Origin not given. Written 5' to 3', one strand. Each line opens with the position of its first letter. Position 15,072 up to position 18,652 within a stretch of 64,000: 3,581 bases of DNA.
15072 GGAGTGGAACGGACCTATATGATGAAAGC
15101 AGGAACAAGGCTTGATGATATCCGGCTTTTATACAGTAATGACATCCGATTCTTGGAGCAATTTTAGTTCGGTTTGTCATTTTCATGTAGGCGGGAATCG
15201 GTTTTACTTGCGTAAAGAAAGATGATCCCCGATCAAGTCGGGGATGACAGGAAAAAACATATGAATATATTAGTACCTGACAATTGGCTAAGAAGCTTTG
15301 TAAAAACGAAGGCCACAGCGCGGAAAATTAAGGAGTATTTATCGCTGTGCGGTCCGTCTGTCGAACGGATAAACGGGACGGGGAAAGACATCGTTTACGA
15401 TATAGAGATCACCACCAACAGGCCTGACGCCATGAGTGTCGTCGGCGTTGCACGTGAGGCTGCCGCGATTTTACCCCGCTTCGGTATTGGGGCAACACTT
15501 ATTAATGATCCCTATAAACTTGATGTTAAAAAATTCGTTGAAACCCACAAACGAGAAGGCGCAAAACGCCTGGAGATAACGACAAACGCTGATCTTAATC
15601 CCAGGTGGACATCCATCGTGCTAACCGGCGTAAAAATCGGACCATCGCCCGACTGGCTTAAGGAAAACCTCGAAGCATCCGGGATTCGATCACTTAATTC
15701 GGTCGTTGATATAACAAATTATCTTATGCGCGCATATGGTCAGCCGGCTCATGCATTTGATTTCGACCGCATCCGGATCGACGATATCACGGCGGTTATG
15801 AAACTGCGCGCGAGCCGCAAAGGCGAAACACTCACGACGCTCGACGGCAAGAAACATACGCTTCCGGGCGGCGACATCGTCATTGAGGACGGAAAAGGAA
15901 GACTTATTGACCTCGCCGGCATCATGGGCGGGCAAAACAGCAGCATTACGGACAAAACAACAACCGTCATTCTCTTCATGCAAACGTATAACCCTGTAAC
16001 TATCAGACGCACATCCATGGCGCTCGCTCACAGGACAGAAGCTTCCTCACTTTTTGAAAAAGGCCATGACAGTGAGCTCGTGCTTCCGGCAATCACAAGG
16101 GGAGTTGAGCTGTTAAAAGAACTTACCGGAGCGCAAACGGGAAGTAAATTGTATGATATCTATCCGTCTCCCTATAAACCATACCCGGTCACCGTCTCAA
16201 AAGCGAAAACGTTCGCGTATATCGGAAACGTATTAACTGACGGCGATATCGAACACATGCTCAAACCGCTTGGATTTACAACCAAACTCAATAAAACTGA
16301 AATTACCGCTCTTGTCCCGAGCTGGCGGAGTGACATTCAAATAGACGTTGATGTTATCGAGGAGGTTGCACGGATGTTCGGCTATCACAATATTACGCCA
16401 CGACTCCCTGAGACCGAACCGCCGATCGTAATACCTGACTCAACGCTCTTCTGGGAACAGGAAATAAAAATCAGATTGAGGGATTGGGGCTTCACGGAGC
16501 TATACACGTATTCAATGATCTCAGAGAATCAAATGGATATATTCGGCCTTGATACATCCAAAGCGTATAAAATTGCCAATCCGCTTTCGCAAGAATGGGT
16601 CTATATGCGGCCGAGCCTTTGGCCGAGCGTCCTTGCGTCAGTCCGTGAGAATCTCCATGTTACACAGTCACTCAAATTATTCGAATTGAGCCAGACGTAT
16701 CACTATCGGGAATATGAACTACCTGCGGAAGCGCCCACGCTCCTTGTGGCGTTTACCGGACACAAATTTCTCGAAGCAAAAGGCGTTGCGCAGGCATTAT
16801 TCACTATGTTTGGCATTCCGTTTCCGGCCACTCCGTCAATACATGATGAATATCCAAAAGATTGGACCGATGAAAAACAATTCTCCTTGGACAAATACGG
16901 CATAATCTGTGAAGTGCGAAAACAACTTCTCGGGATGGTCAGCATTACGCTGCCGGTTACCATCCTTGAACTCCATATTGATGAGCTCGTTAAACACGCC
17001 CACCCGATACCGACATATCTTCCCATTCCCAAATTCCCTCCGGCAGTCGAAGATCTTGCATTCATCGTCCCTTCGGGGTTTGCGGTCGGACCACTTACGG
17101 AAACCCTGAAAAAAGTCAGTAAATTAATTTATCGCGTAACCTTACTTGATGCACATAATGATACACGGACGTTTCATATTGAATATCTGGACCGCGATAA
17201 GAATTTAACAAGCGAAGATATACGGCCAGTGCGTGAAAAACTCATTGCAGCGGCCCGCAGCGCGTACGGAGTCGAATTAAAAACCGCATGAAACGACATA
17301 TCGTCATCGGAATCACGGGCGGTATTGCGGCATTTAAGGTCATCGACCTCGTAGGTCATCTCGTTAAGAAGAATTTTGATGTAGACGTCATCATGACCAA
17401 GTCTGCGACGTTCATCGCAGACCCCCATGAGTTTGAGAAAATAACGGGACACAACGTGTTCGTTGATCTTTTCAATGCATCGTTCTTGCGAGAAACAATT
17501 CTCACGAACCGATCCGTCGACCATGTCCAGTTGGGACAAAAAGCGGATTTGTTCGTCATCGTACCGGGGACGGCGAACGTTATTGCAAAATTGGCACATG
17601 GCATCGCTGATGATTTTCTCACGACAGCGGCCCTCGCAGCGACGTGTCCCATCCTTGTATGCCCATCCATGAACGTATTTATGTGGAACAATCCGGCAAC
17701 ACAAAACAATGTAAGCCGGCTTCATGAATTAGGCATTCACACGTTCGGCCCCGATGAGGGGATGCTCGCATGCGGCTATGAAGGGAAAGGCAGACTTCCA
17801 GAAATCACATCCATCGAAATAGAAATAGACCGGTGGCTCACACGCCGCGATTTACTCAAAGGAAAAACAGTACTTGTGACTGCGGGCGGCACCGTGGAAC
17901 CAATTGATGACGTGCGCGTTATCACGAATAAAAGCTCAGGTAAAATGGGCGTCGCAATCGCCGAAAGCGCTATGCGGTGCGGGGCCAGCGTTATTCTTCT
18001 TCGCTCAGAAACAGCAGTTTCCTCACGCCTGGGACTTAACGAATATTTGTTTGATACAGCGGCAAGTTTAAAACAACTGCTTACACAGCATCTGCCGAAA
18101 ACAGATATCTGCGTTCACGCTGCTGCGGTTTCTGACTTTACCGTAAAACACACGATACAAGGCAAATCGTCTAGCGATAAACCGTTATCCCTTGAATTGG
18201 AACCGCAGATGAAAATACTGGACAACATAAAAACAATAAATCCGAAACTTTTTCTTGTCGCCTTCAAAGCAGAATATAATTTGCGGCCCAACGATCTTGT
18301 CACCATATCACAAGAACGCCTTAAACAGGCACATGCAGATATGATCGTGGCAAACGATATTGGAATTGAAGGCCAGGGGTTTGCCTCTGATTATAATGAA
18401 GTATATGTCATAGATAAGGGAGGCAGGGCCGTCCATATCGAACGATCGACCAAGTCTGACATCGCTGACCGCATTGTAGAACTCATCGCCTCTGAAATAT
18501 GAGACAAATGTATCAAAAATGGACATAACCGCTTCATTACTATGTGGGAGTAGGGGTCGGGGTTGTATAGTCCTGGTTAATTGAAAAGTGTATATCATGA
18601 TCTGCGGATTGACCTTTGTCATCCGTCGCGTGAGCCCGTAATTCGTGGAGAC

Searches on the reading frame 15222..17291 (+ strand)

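Call 15: search_protein_families(library=pfam, proteins=[window:15222-17291:+])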
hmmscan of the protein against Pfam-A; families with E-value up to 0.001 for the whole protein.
window:15222-17291:+ (689 aa): 4 families
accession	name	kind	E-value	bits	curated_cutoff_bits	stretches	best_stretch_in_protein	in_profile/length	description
PF03483.22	B3_4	-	5.8e-54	182.7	29.3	1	127-303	3-174/174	B3/4 domain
PF17759.6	tRNA_synthFbeta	-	9.6e-27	94.3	22.4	1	392-585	2-213/214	Phenylalanyl tRNA synthetase beta chain CLM domain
PF03484.21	B5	-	1.6e-16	60.7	28.6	1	324-388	2-67/67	tRNA synthetase B5 domain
PF03147.19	FDX-ACB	-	1.9e-07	31.8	31.1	1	603-687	1-94/94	Ferredoxin-fold anticodon binding domain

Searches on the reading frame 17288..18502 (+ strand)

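Call 15: search_protein_families(library=pfam, proteins=[window:17288-18502:+])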
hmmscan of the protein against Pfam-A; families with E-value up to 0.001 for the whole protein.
window:17288-18502:+ (404 aa): 2 families
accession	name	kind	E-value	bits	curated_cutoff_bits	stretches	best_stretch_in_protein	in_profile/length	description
PF04127.22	DFP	-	2.1e-51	174.8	22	1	190-375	1-186/186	DNA/pantothenate metabolism flavoprotein C-terminal domain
PF02441.25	Flavoprotein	-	1.1e-31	110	22.7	1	4-174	2-152/162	Flavoprotein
